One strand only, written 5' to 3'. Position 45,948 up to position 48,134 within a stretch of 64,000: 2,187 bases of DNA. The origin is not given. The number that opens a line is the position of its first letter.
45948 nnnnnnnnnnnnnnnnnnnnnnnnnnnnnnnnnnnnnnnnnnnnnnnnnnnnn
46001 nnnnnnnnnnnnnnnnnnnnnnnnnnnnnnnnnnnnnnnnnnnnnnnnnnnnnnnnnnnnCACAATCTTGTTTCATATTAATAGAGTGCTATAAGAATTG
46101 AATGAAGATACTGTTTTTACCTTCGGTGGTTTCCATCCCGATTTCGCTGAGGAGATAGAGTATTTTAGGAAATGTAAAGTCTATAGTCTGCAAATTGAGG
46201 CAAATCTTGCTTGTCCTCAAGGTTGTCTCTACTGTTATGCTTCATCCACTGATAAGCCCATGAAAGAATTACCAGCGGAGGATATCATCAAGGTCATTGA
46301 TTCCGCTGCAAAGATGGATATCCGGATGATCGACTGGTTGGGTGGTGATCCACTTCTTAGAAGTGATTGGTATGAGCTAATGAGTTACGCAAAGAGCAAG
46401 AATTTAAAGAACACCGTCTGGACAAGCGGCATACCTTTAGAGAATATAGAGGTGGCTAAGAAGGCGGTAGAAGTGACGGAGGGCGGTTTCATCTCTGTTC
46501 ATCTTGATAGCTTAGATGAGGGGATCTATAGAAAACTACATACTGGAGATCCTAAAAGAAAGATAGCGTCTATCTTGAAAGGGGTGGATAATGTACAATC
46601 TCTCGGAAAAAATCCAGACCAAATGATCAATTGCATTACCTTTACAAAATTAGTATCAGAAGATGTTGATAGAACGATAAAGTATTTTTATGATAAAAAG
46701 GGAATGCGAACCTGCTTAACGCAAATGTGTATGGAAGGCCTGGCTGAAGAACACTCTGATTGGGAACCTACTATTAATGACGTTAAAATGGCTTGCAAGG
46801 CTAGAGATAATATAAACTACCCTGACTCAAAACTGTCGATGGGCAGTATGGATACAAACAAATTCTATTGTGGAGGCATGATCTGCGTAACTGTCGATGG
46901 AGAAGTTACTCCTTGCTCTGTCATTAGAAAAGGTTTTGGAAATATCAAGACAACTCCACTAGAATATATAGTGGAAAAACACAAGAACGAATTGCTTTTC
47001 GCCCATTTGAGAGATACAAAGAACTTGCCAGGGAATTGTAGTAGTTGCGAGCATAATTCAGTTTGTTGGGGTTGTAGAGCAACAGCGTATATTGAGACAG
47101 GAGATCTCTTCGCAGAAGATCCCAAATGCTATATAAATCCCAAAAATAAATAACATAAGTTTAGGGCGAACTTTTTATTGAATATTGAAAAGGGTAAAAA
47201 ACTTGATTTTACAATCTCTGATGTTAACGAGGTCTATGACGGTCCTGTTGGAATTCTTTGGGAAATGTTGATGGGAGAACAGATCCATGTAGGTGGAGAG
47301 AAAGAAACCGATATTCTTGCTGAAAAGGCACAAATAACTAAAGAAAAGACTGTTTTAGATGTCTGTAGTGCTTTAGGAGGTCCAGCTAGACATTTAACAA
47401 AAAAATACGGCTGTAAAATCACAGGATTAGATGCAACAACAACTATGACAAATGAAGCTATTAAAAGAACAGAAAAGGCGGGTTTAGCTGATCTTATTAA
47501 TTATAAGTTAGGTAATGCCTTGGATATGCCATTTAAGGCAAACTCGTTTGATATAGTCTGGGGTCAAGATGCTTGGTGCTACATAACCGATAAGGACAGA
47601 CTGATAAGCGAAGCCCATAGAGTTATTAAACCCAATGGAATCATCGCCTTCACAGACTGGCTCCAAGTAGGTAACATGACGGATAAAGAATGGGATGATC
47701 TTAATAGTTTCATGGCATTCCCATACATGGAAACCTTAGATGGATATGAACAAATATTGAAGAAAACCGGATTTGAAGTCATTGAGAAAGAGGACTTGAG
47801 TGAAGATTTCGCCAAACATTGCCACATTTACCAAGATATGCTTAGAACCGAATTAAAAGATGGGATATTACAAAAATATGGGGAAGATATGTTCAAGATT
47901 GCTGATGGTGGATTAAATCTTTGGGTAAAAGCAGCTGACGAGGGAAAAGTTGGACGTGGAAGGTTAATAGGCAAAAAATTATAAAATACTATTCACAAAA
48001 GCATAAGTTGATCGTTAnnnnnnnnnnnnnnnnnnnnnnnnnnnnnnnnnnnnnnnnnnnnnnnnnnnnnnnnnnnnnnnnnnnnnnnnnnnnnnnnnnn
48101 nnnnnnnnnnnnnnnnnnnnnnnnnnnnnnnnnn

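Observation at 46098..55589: Membrane-enzyme island: SPASM radical SAM + methyltransferase + two GT-C-like proteins + ferritin-like-membrane fusion + B12-radical SAM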

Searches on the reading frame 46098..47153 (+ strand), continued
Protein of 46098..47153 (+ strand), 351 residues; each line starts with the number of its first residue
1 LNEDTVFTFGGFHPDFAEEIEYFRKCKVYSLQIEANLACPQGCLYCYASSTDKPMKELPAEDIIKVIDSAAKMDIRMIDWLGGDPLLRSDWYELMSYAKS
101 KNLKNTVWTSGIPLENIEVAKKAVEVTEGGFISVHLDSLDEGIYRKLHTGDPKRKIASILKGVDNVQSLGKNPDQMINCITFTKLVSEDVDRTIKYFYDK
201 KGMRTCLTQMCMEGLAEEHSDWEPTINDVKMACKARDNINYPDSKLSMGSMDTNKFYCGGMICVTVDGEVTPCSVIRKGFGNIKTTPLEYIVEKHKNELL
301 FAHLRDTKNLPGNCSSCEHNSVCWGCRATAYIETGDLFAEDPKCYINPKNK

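Call 89: search_protein_families(library=ncbifam, proteins=[L057:6547-7239:-, L057:9893-10564:+, L057:10600-11433:-, L057:7286-7939:+, L058:6543-7241:-], max_evalue=1e-10)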
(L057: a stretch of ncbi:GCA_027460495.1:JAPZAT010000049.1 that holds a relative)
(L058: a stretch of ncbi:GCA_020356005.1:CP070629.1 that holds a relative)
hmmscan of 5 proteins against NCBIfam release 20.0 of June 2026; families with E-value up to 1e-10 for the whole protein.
L057:6547-7239:- (230 aa): 1 family
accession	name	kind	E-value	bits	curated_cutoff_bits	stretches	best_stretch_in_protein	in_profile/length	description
TIGR04283.1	glyco_like_mftF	equivalog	4.7e-57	193.1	182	1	2-221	1-215/221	TIGR04283 family arsenosugar biosynthesis glycosyltransferase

L057:9893-10564:+ (223 aa): 1 family
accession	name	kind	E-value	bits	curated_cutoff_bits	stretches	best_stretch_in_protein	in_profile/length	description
TIGR04282.1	glyco_like_cofC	hypoth_equivalog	8e-56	188.8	134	1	4-192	1-189/189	TIGR04282 family arsenosugar biosynthesis glycosyltransferase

L057:10600-11433:- (277 aa): 21 families
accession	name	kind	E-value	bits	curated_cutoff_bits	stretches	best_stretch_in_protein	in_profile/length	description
NF008823.0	PRK11873.1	subfamily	2.2e-106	355.4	263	1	2-276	3-267/272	arsenite methyltransferase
NF041537.1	ArsM_AhpD_UU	exception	1.5e-57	194.9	510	1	4-235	11-233/345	arsenite methyltransferase/AhpD domain selenoprotein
NF047649.1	MTase_UXPK_star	exception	1.7e-55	188.1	460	1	4-229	11-228/283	methyltransferase/UXPK-star double selenoprotein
NF041536.1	ArsM_DUF2284_UU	exception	2.4e-54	184.4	575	1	4-235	11-233/459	arsenite methyltransferase/DUF2284 domain selenoprotein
NF040538.1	methyl_ArsM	equivalog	3.8e-41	141.4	500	2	143-230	167-256/356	arsinothricin biosynthesis methyltransferase ArsM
NF040539.1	AST_met_ArsM_2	exception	1.5e-30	106.9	240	1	80-234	58-215/262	putative arsinothricin biosynthesis methyltransferase ArsM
NF038099.1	AsSugarArsM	exception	1e-29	103.7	400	1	62-237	42-226/321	arsenosugar biosynthesis arsenite methyltransferase ArsM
NF045667.1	MTase_DVU1556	equivalog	8.5e-29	100.5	155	1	71-241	15-177/213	DVU_1556 family methyltransferase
TIGR02072.1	BioC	equivalog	1.2e-16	61.3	184.95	1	80-193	36-145/244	malonyl-ACP O-methyltransferase BioC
TIGR01934.1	MenG_MenH_UbiE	subfamily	1.2e-16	60.7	158.35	1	73-187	34-146/223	ubiquinone/menaquinone biosynthesis methyltransferase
NF043040.1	corrin_prot_MT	hypoth_equivalog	2e-16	60.1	180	1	76-190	39-155/216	corrinoid protein-associated methyltransferase CpaM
NF001244.0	PRK00216.1-5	equivalog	3.9e-16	59.1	216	1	74-186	44-157/236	bifunctional demethylmenaquinone methyltransferase/2-methoxy-6-polyprenyl-1,4-benzoquinol methylase UbiE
NF001240.0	PRK00216.1-1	equivalog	1.4e-15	57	378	1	71-185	56-171/251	bifunctional demethylmenaquinone methyltransferase/2-methoxy-6-polyprenyl-1,4-benzoquinol methylase UbiE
NF052510.1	methyltran_MpqE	exception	3.3e-15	56.1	335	1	71-182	39-151/234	methyl-plastoquinone biosynthesis methyltransferase MpqE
NF001243.0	PRK00216.1-4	equivalog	5.1e-14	52.2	235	1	75-182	44-151/237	demethylmenaquinone methyltransferase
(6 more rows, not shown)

L057:7286-7939:+ (217 aa): 0 families

L058:6543-7241:- (232 aa): 3 families
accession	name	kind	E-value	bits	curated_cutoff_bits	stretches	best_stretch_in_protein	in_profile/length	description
TIGR04283.1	glyco_like_mftF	equivalog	4.5e-63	212.8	182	1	4-225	1-217/221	TIGR04283 family arsenosugar biosynthesis glycosyltransferase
TIGR03965.1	mycofact_glyco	equivalog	1.6e-13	50.4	280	0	4-111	76-185/467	mycofactocin biosynthesis glycosyltransferase MftF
TIGR03937.1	PgaC_IcaA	equivalog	1.2e-12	47.6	422.3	1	2-137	45-177/407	poly-beta-1,6-N-acetyl-D-glucosamine synthase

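Call 96: find_encoding_contigs(protein=P0157, flank=8000, max_places=1)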
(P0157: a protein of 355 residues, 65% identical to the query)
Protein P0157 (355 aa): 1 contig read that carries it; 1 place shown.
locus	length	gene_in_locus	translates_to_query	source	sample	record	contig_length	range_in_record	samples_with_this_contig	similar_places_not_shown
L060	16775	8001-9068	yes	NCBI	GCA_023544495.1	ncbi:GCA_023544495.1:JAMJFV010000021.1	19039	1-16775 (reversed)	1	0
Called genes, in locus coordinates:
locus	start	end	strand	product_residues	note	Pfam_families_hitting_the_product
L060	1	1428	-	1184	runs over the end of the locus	PF19077:Big_13 (faint), PF00082:Peptidase_S8, PF03366:YEATS (faint), PF09136:Glucodextran_B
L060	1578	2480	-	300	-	-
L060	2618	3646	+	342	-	PF02885:Glycos_trans_3N, PF00591:Glycos_transf_3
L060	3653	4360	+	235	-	PF00697:PRAI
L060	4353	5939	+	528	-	PF04715:, PF00425:Chorismate_bind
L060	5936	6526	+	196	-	PF00117:GATase, PF07722:Peptidase_C26 (weak)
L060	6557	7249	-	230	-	PF00535:Glycos_transf_2, PF10111:Glyco_tranf_2_2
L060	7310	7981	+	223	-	-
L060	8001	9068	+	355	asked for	PF04055:Radical_SAM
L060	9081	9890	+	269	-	PF01209:Ubie_methyltran, PF02353:CMAS (weak), PF13489:Methyltransf_23, PF13847:Methyltransf_31, PF08241:Methyltransf_11, PF08242:Methyltransf_12, PF13649:Methyltransf_25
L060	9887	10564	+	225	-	PF01983:CofC, PF09837:DUF2064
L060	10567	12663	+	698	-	PF03190:Thioredox_DsbH, PF13899:Thioredoxin_7, PF07470:Glyco_hydro_88 (faint)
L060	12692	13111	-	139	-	PF00160:Pro_isomerase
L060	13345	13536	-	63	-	-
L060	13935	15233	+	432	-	PF01979:Amidohydro_1, PF07969:Amidohydro_3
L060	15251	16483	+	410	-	PF05221:AdoHcyase, PF00670:AdoHcyase_NAD, PF02826:2-Hacid_dh_C, PF07991:KARI_N (weak)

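Call 97: find_encoding_contigs(protein=P0172, flank=8000, max_places=1)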
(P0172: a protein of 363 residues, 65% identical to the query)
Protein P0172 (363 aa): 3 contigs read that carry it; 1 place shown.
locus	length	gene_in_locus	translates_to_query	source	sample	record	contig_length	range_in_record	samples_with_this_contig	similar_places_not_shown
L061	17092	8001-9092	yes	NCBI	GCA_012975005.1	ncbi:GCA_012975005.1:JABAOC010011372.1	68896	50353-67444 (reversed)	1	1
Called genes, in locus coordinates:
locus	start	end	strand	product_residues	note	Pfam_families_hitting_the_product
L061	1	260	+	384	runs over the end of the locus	PF00246:Peptidase_M14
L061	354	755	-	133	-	-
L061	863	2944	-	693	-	PF02129:Peptidase_S15, PF08530:PepX_C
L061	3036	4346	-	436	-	PF04389:Peptidase_M28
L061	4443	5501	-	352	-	PF01841:Transglut_core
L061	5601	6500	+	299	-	PF05048:NosD, PF13229:Beta_helix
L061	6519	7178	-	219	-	-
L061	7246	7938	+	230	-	PF00535:Glycos_transf_2, PF10111:Glyco_tranf_2_2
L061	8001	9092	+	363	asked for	PF04055:Radical_SAM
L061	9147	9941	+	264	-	PF01209:Ubie_methyltran, PF13489:Methyltransf_23, PF13847:Methyltransf_31, PF08241:Methyltransf_11, PF08242:Methyltransf_12, PF13649:Methyltransf_25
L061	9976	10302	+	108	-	-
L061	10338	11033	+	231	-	PF01983:CofC (weak), PF09837:DUF2064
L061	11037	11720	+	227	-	PF00535:Glycos_transf_2, PF13641:Glyco_tranf_2_3 (faint)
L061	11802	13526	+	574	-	PF01558:POR, PF01855:POR_N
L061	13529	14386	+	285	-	PF02775:TPP_enzyme_C, PF12367:PFO_beta_C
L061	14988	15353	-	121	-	PF01047:MarR (weak), PF03965:Penicillinase_R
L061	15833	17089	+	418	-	PF12704:MacB_PCD, PF02687:FtsX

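Call 103: search_protein_families(library=pfam, proteins=[L061:9976-10302:+, L060:7310-7981:+], max_evalue=0.001)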
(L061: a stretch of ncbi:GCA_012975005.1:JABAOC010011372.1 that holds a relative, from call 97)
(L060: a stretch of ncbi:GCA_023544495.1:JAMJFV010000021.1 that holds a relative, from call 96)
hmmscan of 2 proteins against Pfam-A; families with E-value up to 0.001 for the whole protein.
L061:9976-10302:+ (108 aa): 1 family
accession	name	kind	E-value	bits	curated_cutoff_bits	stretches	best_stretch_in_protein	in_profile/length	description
PF12675.12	DUF3795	-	2.5e-05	25.1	22.6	0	12-65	2-82/83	Protein of unknown function (DUF3795)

L060:7310-7981:+ (223 aa): 0 families

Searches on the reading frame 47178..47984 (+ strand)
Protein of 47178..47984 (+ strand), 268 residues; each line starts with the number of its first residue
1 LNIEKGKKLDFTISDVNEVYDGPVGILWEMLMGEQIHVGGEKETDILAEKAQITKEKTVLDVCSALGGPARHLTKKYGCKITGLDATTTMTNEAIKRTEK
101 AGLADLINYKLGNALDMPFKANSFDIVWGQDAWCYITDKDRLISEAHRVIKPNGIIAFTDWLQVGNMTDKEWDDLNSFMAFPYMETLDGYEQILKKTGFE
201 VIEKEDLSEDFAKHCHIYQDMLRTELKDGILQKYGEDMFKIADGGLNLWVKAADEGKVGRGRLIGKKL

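Call 3: search_protein_families(library=pfam, proteins=[window:47178-47984:+], max_evalue=0.01)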
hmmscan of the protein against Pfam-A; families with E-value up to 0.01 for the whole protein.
window:47178-47984:+ (268 aa): 9 families
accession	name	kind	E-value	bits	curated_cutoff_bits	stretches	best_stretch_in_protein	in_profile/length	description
PF08241.18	Methyltransf_11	-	5.1e-19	69.2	21.2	1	60-158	1-95/95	Methyltransferase domain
PF13649.12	Methyltransf_25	-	1.3e-16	61.5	27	1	59-154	1-97/97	Methyltransferase domain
PF13847.12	Methyltransf_31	-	8.4e-14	51.9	27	1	54-165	2-116/145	Methyltransferase domain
PF01209.24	Ubie_methyltran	-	2.2e-12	47.2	20.1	1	52-165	44-158/233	ubiE/COQ5 methyltransferase family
PF13489.12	Methyltransf_23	-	1.4e-11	44.9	27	1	53-203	20-163/164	Methyltransferase domain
PF08242.18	Methyltransf_12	-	1.3e-07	32.6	30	1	60-156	1-98/98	Methyltransferase domain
PF02353.26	CMAS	-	4.8e-06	26.5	27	1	42-239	49-249/273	Mycolic acid cyclopropane synthetase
PF05891.18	Methyltransf_PK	-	5.3e-05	23.3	27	1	49-206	48-201/218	AdoMet dependent proline di-methyltransferase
PF01728.25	FtsJ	-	0.008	16.5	24.1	0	49-94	14-61/181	FtsJ-like methyltransferase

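Call 4: search_protein_families(library=ncbifam, proteins=[window:47178-47984:+], max_evalue=0.01)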
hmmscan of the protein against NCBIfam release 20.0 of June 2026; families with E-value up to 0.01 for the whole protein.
window:47178-47984:+ (268 aa): 33 families (the best 25 are shown)
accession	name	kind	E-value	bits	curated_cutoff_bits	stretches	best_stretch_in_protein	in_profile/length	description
NF041675.1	sarc_dimgly_tmase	equivalog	1.7e-29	103.7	550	1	48-261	59-271/278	sarcosine/dimethylglycine N-methyltransferase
NF045667.1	MTase_DVU1556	equivalog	3.6e-21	75.6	155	1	36-211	3-172/213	DVU_1556 family methyltransferase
TIGR01934.1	MenG_MenH_UbiE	subfamily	4.8e-17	62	158.35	1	47-182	31-165/223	ubiquinone/menaquinone biosynthesis methyltransferase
NF008823.0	PRK11873.1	subfamily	1.3e-14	54.3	263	1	50-215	72-239/272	arsenite methyltransferase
NF040539.1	AST_met_ArsM_2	exception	6.7e-13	49.1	240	1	46-221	47-224/262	putative arsinothricin biosynthesis methyltransferase ArsM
NF047649.1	MTase_UXPK_star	exception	1.2e-12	47.5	460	1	71-175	96-198/283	methyltransferase/UXPK-star double selenoprotein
NF001244.0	PRK00216.1-5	equivalog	1.7e-12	47.2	216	1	49-163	42-158/236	bifunctional demethylmenaquinone methyltransferase/2-methoxy-6-polyprenyl-1,4-benzoquinol methylase UbiE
NF041537.1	ArsM_AhpD_UU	exception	2.2e-12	46.4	510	1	52-201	73-224/345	arsenite methyltransferase/AhpD domain selenoprotein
NF001242.0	PRK00216.1-3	equivalog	2.7e-12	46.6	351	1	50-185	65-202/258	bifunctional demethylmenaquinone methyltransferase/2-methoxy-6-polyprenyl-1,4-benzoquinol methylase UbiE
NF045823.1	PthPhpthDimycoMt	equivalog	8.9e-12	44.7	300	1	55-173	66-179/256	phthiotriol/phenolphthiotriol dimycocerosates methyltransferase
NF045882.1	PLipidMtase_Leg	equivalog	1.7e-11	44.3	390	1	13-162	3-147/207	phospholipid N-methyltransferase PmtA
NF045825.1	FAmtase_mtf2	equivalog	1.8e-11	43.8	400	1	51-171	55-171/248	fatty-acid O-methyltransferase Mtf2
NF007610.0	PRK10258.1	equivalog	4.1e-11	42.7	342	1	43-163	30-143/251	malonyl-ACP O-methyltransferase BioC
NF052510.1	methyltran_MpqE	exception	6e-11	42.2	335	1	48-186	39-179/234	methyl-plastoquinone biosynthesis methyltransferase MpqE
TIGR02752.1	MenG_heptapren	equivalog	2.1e-10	40.6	419.85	1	49-160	39-151/231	demethylmenaquinone methyltransferase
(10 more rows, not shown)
